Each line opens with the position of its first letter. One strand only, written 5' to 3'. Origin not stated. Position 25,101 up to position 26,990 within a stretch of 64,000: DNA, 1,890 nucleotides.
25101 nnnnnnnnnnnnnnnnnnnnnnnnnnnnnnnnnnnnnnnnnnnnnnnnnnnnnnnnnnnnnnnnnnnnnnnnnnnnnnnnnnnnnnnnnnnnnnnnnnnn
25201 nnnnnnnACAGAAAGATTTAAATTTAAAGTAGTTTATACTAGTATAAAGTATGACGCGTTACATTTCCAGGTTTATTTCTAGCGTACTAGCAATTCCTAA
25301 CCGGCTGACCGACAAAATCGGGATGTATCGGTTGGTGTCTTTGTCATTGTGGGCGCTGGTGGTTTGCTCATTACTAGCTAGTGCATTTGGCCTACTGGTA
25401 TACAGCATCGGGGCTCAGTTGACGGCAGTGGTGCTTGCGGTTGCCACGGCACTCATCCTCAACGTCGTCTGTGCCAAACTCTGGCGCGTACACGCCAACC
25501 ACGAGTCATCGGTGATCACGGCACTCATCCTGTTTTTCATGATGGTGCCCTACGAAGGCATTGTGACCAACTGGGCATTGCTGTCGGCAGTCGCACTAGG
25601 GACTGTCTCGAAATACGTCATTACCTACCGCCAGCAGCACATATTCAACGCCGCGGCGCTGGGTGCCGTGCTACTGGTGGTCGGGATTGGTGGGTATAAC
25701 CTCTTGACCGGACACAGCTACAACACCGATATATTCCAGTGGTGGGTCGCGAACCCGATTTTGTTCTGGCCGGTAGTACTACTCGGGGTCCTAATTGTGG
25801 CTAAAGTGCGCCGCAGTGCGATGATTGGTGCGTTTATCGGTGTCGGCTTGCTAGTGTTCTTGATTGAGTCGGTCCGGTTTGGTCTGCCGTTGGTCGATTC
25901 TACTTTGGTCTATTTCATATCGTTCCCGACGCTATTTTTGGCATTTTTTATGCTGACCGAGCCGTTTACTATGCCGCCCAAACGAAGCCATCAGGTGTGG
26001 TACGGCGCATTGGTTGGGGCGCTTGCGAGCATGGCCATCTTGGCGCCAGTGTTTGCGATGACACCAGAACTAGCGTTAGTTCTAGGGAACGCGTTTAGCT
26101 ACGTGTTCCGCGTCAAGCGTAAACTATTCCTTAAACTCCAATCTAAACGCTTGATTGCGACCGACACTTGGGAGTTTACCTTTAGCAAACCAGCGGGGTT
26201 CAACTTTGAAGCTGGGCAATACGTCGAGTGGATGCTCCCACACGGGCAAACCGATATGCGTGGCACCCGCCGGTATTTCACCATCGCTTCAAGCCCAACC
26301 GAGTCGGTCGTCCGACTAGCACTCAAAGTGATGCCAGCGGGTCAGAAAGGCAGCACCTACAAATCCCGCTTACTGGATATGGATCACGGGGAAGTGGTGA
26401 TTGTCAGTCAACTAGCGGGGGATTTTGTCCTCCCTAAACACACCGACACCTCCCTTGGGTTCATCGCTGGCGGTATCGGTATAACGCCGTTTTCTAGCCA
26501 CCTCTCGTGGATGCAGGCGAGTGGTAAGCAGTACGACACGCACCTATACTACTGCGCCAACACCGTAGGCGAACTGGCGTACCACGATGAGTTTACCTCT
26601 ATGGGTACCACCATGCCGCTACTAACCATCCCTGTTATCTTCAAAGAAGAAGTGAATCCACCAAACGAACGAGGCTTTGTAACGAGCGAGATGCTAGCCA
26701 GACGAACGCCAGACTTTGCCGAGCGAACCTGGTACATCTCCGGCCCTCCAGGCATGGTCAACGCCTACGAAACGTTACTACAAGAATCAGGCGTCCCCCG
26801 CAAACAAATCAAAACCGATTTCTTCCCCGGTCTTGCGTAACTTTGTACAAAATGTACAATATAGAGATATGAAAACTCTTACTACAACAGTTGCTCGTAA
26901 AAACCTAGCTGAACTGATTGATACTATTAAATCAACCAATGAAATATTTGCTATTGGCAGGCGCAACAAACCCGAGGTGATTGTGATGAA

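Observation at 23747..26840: Compact flavin-based membrane redox module: FMN-binding protein + ApbE, divergent from an NqrB/RnfD-like::FNR-like fusion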

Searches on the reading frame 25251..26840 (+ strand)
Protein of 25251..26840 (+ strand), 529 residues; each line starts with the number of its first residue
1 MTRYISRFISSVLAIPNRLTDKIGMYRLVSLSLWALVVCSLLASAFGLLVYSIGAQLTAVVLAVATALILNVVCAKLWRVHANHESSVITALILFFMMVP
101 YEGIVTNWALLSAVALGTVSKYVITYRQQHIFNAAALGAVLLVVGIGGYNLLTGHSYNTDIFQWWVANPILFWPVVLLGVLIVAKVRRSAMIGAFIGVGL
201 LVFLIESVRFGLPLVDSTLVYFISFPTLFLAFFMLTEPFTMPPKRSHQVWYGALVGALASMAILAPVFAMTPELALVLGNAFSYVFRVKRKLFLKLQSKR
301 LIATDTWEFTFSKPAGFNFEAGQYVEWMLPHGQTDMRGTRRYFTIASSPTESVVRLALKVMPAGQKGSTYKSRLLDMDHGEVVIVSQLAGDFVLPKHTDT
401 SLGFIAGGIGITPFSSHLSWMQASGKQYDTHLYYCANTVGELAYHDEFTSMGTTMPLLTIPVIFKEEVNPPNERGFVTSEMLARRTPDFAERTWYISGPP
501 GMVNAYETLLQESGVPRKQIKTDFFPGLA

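Call 3: search_protein_families(library=pfam, proteins=[window:25251-26840:+], max_evalue=0.1)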
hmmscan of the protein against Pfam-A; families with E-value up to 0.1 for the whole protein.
window:25251-26840:+ (529 aa): 3 families
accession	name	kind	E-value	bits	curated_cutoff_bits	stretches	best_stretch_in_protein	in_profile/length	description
PF00175.26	NAD_binding_1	-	3.7e-11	44.1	22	1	404-506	1-107/109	Oxidoreductase NAD-binding domain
PF03116.20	NQR2_RnfD_RnfE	-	4.4e-07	30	27.7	2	180-285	184-285/296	NQR2, RnfD, RnfE family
PF00970.30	FAD_binding_6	-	0.0079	17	21.1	1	294-366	2-75/99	Oxidoreductase FAD-binding domain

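Call 4: search_protein_families(library=ncbifam, proteins=[window:25251-26840:+], max_evalue=0.1)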
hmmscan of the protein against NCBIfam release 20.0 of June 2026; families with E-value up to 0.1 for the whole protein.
window:25251-26840:+ (529 aa): 18 families
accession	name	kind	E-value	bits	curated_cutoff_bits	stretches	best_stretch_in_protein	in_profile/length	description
NF009805.0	PRK13289.1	equivalog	3.6e-23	82.1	432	1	318-525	184-392/399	NO-inducible flavohemoprotein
NF045803.1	MethMoxFADbindMmoC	equivalog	2e-21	76.1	500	1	316-523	137-338/343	aromatic/alkene monooxygenase hydroxylase FAD-binding subunit MmoC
NF007964.0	PRK10684.1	equivalog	2.7e-20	72.6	383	1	303-525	21-237/333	NADH oxidoreductase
NF040810.1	BenC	equivalog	1.6e-19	70.3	430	1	308-520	121-325/333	benzoate 1,2-dioxygenase electron transfer component BenC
NF058606.1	GlBtMonoRdsGbcB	equivalog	8.7e-19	67.6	500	1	304-519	28-241/362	glycine betaine monooxygenase reductase subunit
NF005963.0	PRK08051.1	equivalog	6.5e-15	55.1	230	1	295-525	7-230/233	NAD(P)H-flavin reductase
TIGR02160.1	PA_CoA_Oxy5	hypoth_equivalog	7.2e-13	48.1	420.8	1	315-525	29-241/352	1,2-phenylacetyl-CoA epoxidase subunit PaaE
NF052252.1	flav_redu_LuxG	exception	1e-11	44.5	340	1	314-525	23-229/232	flavin mononucleotide reductase LuxG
NF008822.0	PRK11872.1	equivalog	1.8e-11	43.7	402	1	317-523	135-333/341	anthranilate 1,2-dioxygenase electron transfer component AntC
TIGR01941.1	nqrF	equivalog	1.2e-10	40.9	295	1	343-525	209-403/405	NADH:ubiquinone reductase (Na(+)-transporting) subunit F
NF040830.1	sulfhyd_ShyC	equivalog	1.2e-07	31.2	600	1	316-468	36-177/288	NAD(P)-dependent hydrogenase/sulfhydrogenase 2 subunit gamma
NF006220.0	PRK08345.1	subfamily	0.00017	21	395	1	317-502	41-228/294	cytochrome-c3 hydrogenase subunit gamma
TIGR01946.1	rnfD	subfamily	0.0012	18.3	207.05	1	192-260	222-290/327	RnfABCDGE type electron transport complex subunit D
NF003756.0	PRK05349.1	equivalog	0.0021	17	414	1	186-286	289-388/406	NADH:ubiquinone reductase (Na(+)-transporting) subunit B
NF000796.0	PRK00054.1-1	equivalog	0.0035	16.6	224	1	368-454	61-143/254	dihydroorotate dehydrogenase electron transfer subunit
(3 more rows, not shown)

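Call 6: find_homologous_proteins(query=window:25251-26840:+)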
Query window:25251-26840:+ (529 aa): 5687 proteins with E <= 0.001 among 8000 candidates; the best 120 are listed.
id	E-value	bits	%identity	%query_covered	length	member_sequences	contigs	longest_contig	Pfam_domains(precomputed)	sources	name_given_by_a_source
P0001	0.0e+0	1182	100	100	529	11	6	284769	PF00175.27,PF03116.21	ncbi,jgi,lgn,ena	-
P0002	0.0e+0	1027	86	100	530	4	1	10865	PF00175.27,PF03116.21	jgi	-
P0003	7.1e-275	931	78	100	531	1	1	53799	PF00175.27,PF03116.21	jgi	jgi:ferredoxin-NADP reductase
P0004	3.4e-272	922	76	100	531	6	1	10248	PF00175.27,PF03116.21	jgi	jgi:ferredoxin-NADP reductase/Na+-translocating ferredoxin:NAD+ oxidoreductase RnfD subunit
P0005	1.2e-271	920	77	100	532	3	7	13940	PF00175.27,PF03116.21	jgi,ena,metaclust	metaclust:\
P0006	1.5e-266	903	75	100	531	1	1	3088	PF00175.27,PF03116.21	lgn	-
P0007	1.7e-264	896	74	100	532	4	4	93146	PF00175.27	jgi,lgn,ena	-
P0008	1.9e-261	886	73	100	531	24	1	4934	PF00175.27,PF03116.21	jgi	-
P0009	5.8e-260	881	73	100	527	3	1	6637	PF00175.27,PF03116.21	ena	-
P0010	5.7e-259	878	74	100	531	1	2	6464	PF00175.27,PF03116.21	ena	-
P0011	5.1e-257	872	73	100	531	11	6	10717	PF00175.27,PF03116.21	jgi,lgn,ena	jgi:ferredoxin-NADP reductase/Na+-translocating ferredoxin:NAD+ oxidoreductase RnfD subunit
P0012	1.4e-255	867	72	100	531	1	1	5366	PF00175.27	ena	-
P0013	7.0e-254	861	70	100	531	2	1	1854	PF00175.27,PF03116.21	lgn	-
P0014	3.9e-252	855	71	100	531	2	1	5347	PF00175.27,PF03116.21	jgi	jgi:ferredoxin-NADP reductase/Na+-translocating ferredoxin:NAD+ oxidoreductase RnfD subunit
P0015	5.2e-252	855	72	100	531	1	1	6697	PF00175.27,PF03116.21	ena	-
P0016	9.9e-251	851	70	100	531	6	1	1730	PF00175.27,PF03116.21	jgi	jgi:ferredoxin-NADP reductase/Na+-translocating ferredoxin:NAD+ oxidoreductase RnfD subunit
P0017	3.9e-249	846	70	100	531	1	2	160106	PF00175.27,PF03116.21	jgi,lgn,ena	-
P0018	1.4e-248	844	70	100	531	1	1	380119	PF00175.27,PF03116.21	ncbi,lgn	-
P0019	1.7e-248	843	70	100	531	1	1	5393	PF00175.27,PF03116.21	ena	-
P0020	2.6e-240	816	67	100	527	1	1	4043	PF00175.27,PF03116.21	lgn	-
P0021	6.2e-235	799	67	100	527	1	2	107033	PF00175.27,PF03116.21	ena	-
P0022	6.2e-233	792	66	100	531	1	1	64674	PF00175.27,PF03116.21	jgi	jgi:ferredoxin-NADP reductase/Na+-translocating ferredoxin:NAD+ oxidoreductase RnfD subunit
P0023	2.9e-231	787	65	100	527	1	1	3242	PF00175.27,PF03116.21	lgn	-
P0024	6.5e-226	769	67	97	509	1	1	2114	PF00175.27,PF03116.21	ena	-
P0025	1.6e-223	761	64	100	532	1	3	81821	PF00175.27,PF03116.21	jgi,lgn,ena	-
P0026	3.2e-216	737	62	100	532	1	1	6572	PF00175.27,PF03116.21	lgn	-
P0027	1.9e-211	721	62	100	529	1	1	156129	PF00175.27,PF03116.21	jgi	-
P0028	3.6e-211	720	63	98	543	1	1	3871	PF00175.27,PF03116.21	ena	-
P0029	4.5e-209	713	62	100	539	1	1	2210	PF00175.27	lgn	-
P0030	1.4e-208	712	63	99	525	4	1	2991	PF00175.27,PF03116.21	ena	-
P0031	6.7e-207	706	61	99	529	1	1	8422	PF00175.27,PF03116.21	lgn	-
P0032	2.5e-199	681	58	99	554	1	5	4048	PF00175.27,PF03116.21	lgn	-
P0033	1.1e-197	676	58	100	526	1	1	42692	PF00175.27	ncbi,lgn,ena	-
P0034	5.4e-196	670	59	98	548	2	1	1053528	PF00175.27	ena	-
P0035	1.4e-192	659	57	99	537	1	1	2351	PF00175.27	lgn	-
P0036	1.5e-192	659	58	100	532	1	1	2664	PF00175.27,PF03116.21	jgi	-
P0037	6.3e-189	647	57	100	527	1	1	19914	PF00175.27,PF03116.21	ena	-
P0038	4.4e-186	638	55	99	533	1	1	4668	PF00175.27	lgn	-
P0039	4.9e-185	634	59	95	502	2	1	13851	PF00175.27,PF03116.21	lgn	-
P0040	2.0e-184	632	94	56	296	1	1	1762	PF00175.27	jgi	-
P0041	3.9e-183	628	54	100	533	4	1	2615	PF00175.27,PF03116.21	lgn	-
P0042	1.3e-182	626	54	99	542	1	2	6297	PF00175.27,PF03116.21,PF08030.18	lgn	-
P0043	1.1e-181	623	57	99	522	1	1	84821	PF00175.27,PF03116.21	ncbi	-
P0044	4.3e-181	621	56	98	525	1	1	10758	PF00175.27,PF03116.21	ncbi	-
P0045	6.0e-181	621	55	99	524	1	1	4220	PF00175.27,PF03116.21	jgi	jgi:ferredoxin-NADP reductase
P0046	7.0e-181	620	57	98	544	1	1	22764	PF00175.27,PF03116.21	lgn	-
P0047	1.1e-180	620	57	97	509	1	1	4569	PF00175.27,PF03116.21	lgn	-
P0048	2.3e-180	619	57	99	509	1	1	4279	PF00175.27,PF03116.21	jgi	-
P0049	3.7e-180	618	58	95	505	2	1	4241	PF00175.27,PF03116.21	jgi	jgi:ferredoxin-NADP reductase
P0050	2.6e-177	609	55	98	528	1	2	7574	PF00175.27,PF03116.21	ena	-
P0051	2.6e-176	605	55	99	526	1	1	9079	PF00175.27,PF03116.21,PF00970.31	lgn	-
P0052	1.4e-174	600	55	98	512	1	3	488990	PF00175.27,PF03116.21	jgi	jgi:glycine betaine catabolism B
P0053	1.1e-173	597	54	100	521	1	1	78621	PF00175.27,PF03116.21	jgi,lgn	jgi:ferredoxin-NADP reductase/Na+-translocating ferredoxin:NAD+ oxidoreductase RnfD subunit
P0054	4.4e-173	595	56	96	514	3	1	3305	PF00175.27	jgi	jgi:ferredoxin-NADP reductase/Na+-translocating ferredoxin:NAD+ oxidoreductase RnfD subunit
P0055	3.0e-172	592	55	99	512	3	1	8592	PF00175.27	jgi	-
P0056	7.1e-172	591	67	72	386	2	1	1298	PF00175.27,PF03116.21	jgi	jgi:ferredoxin-NADP reductase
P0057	7.4e-172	591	55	99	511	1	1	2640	PF00175.27,PF03116.21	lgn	-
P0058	3.2e-171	589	53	99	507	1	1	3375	PF00175.27,PF03116.21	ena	-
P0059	4.3e-170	585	53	98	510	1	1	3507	PF00175.27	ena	-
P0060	2.0e-169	583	54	100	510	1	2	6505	PF00175.27,PF03116.21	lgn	-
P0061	8.6e-169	581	53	99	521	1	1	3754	PF00175.27,PF03116.21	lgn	-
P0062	5.1e-168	578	54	97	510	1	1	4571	PF00175.27,PF03116.21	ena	-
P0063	9.5e-168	577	53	98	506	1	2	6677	PF00175.27,PF03116.21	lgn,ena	-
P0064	1.2e-167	577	53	100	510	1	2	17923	PF00175.27,PF03116.21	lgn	-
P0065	5.5e-167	575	53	98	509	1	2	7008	PF00175.27,PF03116.21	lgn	-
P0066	1.1e-166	574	53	99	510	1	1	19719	PF00175.27,PF03116.21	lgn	-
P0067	2.2e-166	573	52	99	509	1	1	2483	PF00175.27,PF03116.21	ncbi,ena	-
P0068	9.2e-166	571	54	98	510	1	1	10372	PF00175.27,PF03116.21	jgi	jgi:glycine betaine catabolism B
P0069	2.1e-165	569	53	98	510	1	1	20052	PF00175.27,PF03116.21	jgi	jgi:glycine betaine catabolism B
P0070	3.3e-165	569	51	98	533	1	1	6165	PF00175.27,PF03116.21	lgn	-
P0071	7.4e-165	568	53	96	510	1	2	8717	PF00175.27,PF03116.21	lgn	-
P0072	9.7e-165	567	54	96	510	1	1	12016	PF00175.27,PF03116.21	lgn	-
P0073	2.2e-164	566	53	100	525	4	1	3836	PF00175.27,PF03116.21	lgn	-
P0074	2.4e-164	566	53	99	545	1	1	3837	PF00175.27,PF03116.21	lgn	-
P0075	2.8e-164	566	52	98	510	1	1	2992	PF00175.27,PF03116.21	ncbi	-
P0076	6.8e-164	564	54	96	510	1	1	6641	PF00175.27,PF03116.21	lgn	-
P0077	1.4e-163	563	52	98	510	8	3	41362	PF00175.27,PF03116.21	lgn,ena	-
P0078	2.6e-163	562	51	98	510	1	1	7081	PF00175.27,PF03116.21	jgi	jgi:ferredoxin-NADP reductase/Na+-translocating ferredoxin:NAD+ oxidoreductase RnfD subunit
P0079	2.6e-163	562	53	97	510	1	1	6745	PF00175.27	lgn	-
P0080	2.8e-163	562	52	99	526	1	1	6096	PF00175.27,PF03116.21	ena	-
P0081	3.8e-163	562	52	98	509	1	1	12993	PF00175.27,PF03116.21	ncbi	-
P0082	1.6e-162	560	51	100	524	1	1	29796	PF00175.27,PF03116.21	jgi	jgi:ferredoxin-NADP reductase/Na+-translocating ferredoxin:NAD+ oxidoreductase RnfD subunit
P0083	2.9e-162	559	53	98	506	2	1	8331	PF00175.27,PF03116.21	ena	-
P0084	3.5e-162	559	51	97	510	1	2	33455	PF00175.27,PF03116.21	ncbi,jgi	ncbi:MAG: hypothetical protein RL538_394 [Candidatus Parcubacteria bacterium]|jgi:ferredoxin-NADP re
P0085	5.0e-162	558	53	97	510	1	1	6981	PF00175.27,PF03116.21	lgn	-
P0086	5.1e-162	558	53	97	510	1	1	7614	PF00175.27,PF03116.21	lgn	-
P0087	5.9e-162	558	52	98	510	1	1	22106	PF00175.27,PF03116.21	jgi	-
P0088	1.0e-161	557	52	97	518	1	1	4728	PF00175.27,PF03116.21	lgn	-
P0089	1.3e-161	557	54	95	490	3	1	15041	PF00175.27,PF03116.21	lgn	-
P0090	3.1e-161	556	52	100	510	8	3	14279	PF00175.27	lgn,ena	-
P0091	7.2e-161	554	52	98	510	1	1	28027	PF00175.27,PF03116.21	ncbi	-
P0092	8.3e-161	554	53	97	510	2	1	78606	PF00175.27,PF03116.21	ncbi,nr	ncbi:RnfABCDGE type electron transport complex subunit D [Candidatus Nomurabacteria bacterium]|nr:Rn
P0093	1.7e-160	553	51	96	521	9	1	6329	PF00175.27,PF03116.21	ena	-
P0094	2.8e-160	552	51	98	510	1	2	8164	PF00175.27,PF03116.21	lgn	-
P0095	2.9e-160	552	52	98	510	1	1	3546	PF00175.27,PF03116.21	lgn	-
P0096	4.5e-160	552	51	98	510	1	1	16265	PF00175.27,PF03116.21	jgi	jgi:ferredoxin-NADP reductase/Na+-translocating ferredoxin:NAD+ oxidoreductase RnfD subunit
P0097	6.0e-160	551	51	98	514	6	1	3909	PF00175.27,PF03116.21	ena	-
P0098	8.8e-160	551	50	98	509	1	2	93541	PF00175.27,PF03116.21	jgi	jgi:ferredoxin-NADP reductase/Na+-translocating ferredoxin:NAD+ oxidoreductase RnfD subunit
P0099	9.4e-160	551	51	97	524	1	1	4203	PF00175.27,PF03116.21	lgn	-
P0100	1.0e-159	551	53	96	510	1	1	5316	PF00175.27,PF03116.21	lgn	-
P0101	1.1e-159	550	51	99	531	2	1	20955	PF00175.27,PF03116.21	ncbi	-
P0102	1.2e-159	550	51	98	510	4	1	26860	PF00175.27,PF03116.21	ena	-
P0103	1.3e-159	550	52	98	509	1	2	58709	PF00175.27,PF03116.21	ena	-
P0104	1.8e-159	550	51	99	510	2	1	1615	PF00175.27,PF03116.21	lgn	-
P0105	2.3e-159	549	50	98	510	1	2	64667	PF00175.27,PF03116.21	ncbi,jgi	ncbi:MAG: hypothetical protein RLZZ480_45 [Candidatus Parcubacteria bacterium]|jgi:ferredoxin-NADP r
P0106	4.2e-159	549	50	100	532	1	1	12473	PF00175.27,PF03116.21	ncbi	-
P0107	4.9e-159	548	51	98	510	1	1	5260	PF00175.27,PF03116.21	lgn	-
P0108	9.3e-159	547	52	99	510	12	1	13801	PF00175.27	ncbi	ncbi:MAG: hypothetical protein RL097_367 [Candidatus Parcubacteria bacterium]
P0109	1.0e-158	547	50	99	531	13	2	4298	PF00175.27,PF03116.21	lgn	-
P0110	1.0e-158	547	51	97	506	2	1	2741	PF00175.27,PF03116.21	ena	-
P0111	1.7e-158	547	52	99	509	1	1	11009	PF00175.27,PF03116.21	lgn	-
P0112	1.9e-158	546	51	97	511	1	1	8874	PF00175.27,PF03116.21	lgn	-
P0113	2.0e-158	546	51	96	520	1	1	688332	PF00175.27,PF03116.21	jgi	jgi:ferredoxin-NADP reductase/Na+-translocating ferredoxin:NAD+ oxidoreductase RnfD subunit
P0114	2.3e-158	546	51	98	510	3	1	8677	PF00175.27,PF03116.21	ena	-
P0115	3.5e-158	545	52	99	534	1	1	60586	PF00175.27,PF03116.21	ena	-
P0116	3.9e-158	545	51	98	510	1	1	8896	PF00175.27,PF03116.21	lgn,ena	-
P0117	4.1e-158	545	51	97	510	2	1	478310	PF00175.27,PF03116.21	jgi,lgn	jgi:ferredoxin-NADP reductase/Na+-translocating ferredoxin:NAD+ oxidoreductase RnfD subunit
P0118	4.1e-158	545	51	99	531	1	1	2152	PF00175.27,PF03116.21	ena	-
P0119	5.0e-158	545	51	97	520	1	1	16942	PF00175.27,PF03116.21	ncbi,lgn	-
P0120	6.2e-158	545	50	99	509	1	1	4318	PF00175.27,PF03116.21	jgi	jgi:glycine betaine catabolism B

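Call 16: find_related_loci(query=window:25251-26840:+, collection=genome_contigs, flank=5000)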
Query window:25251-26840:+ (529 aa) in genome_contigs; peptide patterns used: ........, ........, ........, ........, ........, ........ (x = any residue, [..] = any of these).
60 stretches matched a pattern; 40 encode a relative of the query (tblastn E <= 1e-3); 40 distinct loci.
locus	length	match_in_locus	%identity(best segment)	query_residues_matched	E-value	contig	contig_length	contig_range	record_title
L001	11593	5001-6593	70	1-529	0e+0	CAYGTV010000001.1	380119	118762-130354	MAG TPA_asm: uncultured Candidatus Saccharibacteria bacterium isolate ERP117304_co2_145 genome assembly, contig: NODE_23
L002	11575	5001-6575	57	2-529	0e+0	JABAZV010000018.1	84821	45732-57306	MAG: Patescibacteria group bacterium isolate HE327_NSB044 NODE_332_length_84821_cov_5.323148, whole genome shotgun seque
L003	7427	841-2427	56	1-529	3e-180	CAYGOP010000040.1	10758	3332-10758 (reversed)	MAG TPA_asm: uncultured Candidatus Saccharibacteria bacterium isolate ERP117304_co1_139 genome assembly, contig: NODE_56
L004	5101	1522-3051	51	3-527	1e-172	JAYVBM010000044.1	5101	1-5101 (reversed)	MAG: Candidatus Paceibacterota bacterium isolate GL28_UP_metabat_94 GL28_UP_metabat_94_43, whole genome shotgun sequence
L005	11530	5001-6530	50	3-527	1e-166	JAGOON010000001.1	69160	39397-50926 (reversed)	MAG: Candidatus Paceibacterota bacterium isolate Gw_Bodden_bin_22 Gw_Bodden_456_length_69160_cov_6.263410, whole genome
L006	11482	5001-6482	50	21-529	7e-164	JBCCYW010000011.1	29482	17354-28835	MAG: Patescibacteria group bacterium isolate P01_F01_bin.20 k141_976989_length_29482_cov_13.0000, whole genome shotgun s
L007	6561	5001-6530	51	3-527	1e-162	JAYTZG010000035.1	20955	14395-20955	MAG: Candidatus Paceibacterota bacterium isolate GFS_6291 GFS_6291_34, whole genome shotgun sequence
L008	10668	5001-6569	49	1-529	1e-160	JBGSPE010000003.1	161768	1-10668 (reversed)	MAG: Candidatus Paceibacteria bacterium isolate JTS-AC297 k141_1172213, whole genome shotgun sequence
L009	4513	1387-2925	49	1-528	2e-162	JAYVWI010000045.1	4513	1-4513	MAG: Candidatus Paceibacterota bacterium isolate GL82_DN_metabat_113 GL82_DN_metabat_113_44, whole genome shotgun sequen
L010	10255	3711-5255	46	9-529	4e-155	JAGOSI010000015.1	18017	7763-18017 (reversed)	MAG: Candidatus Paceibacterota bacterium isolate Gw_Eff_bin_314 Gw_Eff_6677_length_18017_cov_8.348742, whole genome shot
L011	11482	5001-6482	48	21-529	4e-153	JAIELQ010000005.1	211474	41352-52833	MAG: Patescibacteria group bacterium isolate co.spades.CONCOCT.1kb_083 c_000000000007, whole genome shotgun sequence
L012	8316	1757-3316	44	3-529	5e-147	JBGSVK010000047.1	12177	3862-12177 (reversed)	MAG: Candidatus Paceibacteria bacterium isolate JTS-AC455 k141_2843858, whole genome shotgun sequence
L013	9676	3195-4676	47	21-529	2e-145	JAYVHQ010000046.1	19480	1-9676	MAG: Candidatus Kaiserbacteria bacterium isolate GL49_Down_metabinner_27 GL49_Down_metabinner_27_45, whole genome shotgu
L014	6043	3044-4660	48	8-529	3e-146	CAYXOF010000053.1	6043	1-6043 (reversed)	MAG TPA_asm: uncultured Candidatus Saccharibacteria bacterium isolate SRP118108_co4_490 genome assembly, contig: NODE_15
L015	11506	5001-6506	46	21-529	1e-143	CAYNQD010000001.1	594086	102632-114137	MAG TPA_asm: uncultured Candidatus Saccharibacteria bacterium isolate SRP344714_co2_382 genome assembly, contig: NODE_6_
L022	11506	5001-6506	44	21-529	4e-136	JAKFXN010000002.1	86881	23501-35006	MAG: Candidatus Parcubacteria bacterium isolate ND3_Bin_27 ND3_0000028, whole genome shotgun sequence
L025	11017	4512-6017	46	21-529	4e-135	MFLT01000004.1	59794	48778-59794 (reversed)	MAG: Candidatus Kaiserbacteria bacterium RIFCSPLOWO2_01_FULL_45_25 rifcsplowo2_01_scaffold_1597, whole genome shotgun se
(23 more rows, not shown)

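Call 17: list_cluster_members(proteins=[window:25251-26840:+, window:24623-25207:-, window:23747-24622:-])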
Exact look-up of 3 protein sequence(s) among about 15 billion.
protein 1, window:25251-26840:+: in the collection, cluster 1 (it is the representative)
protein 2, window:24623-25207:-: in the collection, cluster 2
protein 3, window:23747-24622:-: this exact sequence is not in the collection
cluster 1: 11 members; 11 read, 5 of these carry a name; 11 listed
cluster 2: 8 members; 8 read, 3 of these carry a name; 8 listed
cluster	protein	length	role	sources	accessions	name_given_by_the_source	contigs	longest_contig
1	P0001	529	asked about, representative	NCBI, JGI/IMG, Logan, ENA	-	-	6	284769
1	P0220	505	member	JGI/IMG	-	ferredoxin-NADP reductase/Na+-translocating ferredoxin:NAD+ oxidoreductase RnfD subunit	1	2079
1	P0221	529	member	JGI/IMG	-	ferredoxin-NADP reductase/Na+-translocating ferredoxin:NAD+ oxidoreductase RnfD subunit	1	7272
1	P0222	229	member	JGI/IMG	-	ferredoxin-NADP reductase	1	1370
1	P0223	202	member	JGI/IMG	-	ferredoxin-NADP reductase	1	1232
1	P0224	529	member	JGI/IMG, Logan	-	ferredoxin-NADP reductase/Na+-translocating ferredoxin:NAD+ oxidoreductase RnfD subunit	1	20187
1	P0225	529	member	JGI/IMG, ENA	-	-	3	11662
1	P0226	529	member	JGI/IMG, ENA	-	-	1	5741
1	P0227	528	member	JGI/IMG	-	-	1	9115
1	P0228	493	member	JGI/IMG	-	-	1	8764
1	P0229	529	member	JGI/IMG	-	-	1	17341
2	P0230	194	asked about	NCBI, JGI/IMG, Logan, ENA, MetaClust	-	\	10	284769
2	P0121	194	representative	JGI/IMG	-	-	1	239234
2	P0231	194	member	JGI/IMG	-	hypothetical protein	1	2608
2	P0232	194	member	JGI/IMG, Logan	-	hypothetical protein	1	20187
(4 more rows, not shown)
